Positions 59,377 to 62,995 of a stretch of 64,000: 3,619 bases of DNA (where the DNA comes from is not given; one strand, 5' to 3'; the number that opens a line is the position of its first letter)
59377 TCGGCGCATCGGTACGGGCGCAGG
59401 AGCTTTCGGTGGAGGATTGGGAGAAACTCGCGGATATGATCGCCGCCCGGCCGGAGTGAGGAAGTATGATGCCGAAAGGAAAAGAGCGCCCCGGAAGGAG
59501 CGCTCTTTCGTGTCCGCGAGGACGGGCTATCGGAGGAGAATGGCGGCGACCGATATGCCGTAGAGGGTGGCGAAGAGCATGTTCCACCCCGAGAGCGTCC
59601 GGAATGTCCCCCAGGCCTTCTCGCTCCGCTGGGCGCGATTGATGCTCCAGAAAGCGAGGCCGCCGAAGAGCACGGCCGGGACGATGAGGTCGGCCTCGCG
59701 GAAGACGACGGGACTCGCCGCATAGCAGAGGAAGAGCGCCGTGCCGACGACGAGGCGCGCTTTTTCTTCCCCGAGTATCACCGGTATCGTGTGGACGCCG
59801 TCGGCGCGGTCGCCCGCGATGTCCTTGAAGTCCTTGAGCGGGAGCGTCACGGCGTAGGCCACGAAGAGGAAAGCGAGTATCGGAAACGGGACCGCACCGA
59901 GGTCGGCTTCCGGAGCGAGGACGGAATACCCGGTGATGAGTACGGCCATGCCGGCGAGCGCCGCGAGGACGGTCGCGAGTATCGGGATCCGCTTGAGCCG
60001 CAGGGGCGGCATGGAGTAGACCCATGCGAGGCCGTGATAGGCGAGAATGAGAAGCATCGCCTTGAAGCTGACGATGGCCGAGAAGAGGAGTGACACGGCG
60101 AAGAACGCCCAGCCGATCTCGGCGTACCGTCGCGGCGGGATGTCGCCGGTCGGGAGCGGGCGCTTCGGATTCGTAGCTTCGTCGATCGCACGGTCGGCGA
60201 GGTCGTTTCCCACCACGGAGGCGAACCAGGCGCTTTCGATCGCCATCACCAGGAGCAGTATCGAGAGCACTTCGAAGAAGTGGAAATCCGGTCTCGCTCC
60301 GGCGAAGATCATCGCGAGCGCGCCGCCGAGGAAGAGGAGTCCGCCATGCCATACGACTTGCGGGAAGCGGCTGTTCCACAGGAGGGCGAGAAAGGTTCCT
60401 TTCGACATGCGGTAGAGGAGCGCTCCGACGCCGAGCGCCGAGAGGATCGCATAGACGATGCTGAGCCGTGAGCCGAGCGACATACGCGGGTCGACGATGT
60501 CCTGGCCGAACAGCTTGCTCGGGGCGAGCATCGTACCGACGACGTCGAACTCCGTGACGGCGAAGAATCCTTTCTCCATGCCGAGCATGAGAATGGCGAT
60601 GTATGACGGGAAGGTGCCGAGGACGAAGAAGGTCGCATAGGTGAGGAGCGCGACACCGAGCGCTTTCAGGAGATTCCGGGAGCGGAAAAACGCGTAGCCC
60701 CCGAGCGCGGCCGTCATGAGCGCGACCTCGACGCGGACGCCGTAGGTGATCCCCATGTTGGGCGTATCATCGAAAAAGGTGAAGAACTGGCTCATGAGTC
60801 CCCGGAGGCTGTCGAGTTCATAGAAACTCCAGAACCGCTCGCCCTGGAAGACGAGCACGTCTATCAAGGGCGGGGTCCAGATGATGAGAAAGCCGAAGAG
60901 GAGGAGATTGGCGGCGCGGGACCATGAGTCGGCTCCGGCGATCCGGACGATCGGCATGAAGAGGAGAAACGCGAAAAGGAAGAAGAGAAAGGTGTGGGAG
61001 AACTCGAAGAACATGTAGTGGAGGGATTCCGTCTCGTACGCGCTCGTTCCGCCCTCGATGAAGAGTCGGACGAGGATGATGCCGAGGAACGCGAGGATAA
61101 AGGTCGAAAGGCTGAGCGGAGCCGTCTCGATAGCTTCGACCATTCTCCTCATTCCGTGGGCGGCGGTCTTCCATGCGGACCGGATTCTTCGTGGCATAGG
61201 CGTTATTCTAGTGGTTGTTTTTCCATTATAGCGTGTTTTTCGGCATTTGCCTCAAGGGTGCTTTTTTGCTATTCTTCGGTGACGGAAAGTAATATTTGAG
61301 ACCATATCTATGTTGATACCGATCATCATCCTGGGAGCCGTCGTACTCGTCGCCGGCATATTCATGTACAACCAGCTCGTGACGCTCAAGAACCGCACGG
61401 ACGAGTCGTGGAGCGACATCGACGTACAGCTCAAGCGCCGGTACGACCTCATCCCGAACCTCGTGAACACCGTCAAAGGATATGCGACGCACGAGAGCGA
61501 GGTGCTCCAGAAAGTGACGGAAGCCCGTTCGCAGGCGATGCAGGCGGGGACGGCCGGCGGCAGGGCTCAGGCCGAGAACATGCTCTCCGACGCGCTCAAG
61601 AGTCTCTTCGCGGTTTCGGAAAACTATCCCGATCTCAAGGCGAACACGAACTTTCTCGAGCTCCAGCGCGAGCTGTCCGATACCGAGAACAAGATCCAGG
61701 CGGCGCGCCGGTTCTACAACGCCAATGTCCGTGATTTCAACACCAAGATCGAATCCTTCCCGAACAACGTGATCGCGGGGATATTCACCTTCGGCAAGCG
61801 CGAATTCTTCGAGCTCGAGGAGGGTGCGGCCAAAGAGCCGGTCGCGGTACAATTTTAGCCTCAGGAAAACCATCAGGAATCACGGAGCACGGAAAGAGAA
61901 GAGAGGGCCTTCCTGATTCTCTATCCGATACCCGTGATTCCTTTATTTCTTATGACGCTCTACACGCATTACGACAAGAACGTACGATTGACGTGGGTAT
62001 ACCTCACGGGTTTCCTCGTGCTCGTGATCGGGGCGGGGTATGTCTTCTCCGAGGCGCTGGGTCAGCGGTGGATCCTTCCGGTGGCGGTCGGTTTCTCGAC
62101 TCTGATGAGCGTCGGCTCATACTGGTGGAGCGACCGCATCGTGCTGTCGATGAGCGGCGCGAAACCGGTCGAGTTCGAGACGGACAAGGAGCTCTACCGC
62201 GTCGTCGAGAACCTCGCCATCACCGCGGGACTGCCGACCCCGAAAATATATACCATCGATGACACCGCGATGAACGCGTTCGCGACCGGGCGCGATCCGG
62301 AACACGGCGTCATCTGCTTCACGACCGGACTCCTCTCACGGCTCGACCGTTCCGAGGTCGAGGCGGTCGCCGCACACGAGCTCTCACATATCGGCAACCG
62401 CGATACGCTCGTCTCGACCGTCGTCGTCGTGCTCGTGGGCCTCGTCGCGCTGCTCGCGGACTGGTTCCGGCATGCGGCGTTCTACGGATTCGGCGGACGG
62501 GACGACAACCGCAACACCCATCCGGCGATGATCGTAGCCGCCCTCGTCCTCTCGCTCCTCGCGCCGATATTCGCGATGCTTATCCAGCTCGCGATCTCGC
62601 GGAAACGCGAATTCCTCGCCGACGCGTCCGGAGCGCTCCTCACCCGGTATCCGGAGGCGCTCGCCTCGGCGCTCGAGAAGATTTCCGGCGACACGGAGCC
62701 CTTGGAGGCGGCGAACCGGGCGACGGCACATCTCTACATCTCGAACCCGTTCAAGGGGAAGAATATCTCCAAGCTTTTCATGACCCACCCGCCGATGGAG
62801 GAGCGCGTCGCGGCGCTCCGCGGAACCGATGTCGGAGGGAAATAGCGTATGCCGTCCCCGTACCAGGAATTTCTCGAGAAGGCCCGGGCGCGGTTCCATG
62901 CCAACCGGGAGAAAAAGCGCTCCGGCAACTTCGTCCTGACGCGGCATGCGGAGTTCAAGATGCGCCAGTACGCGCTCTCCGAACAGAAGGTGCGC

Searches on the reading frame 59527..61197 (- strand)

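Call 12: search_protein_families(library=pfam, proteins=[window:59527-61197:-])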
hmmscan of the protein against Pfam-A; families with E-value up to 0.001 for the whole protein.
window:59527-61197:- (556 aa): 1 family
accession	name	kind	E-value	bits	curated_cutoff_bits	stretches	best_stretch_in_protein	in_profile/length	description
PF01040.23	UbiA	-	1.2e-30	107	34.2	1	292-527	4-239/250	UbiA prenyltransferase family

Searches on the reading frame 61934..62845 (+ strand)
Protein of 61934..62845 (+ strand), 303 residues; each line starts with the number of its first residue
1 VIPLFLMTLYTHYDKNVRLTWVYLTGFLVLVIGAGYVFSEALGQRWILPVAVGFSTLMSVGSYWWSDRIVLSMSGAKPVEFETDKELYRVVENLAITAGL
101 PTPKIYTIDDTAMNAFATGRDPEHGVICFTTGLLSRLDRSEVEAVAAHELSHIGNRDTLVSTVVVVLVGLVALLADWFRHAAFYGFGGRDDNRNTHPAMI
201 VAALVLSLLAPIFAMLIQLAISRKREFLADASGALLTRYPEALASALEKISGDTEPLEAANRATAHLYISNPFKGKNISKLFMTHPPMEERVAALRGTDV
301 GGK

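Call 12: search_protein_families(library=pfam, proteins=[window:61934-62845:+])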
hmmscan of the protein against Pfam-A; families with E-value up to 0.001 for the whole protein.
window:61934-62845:+ (303 aa): 1 family
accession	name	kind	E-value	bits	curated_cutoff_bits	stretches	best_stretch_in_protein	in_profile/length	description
PF01435.24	Peptidase_M48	-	7.2e-33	114.4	20.3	1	83-298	3-185/186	Peptidase family M48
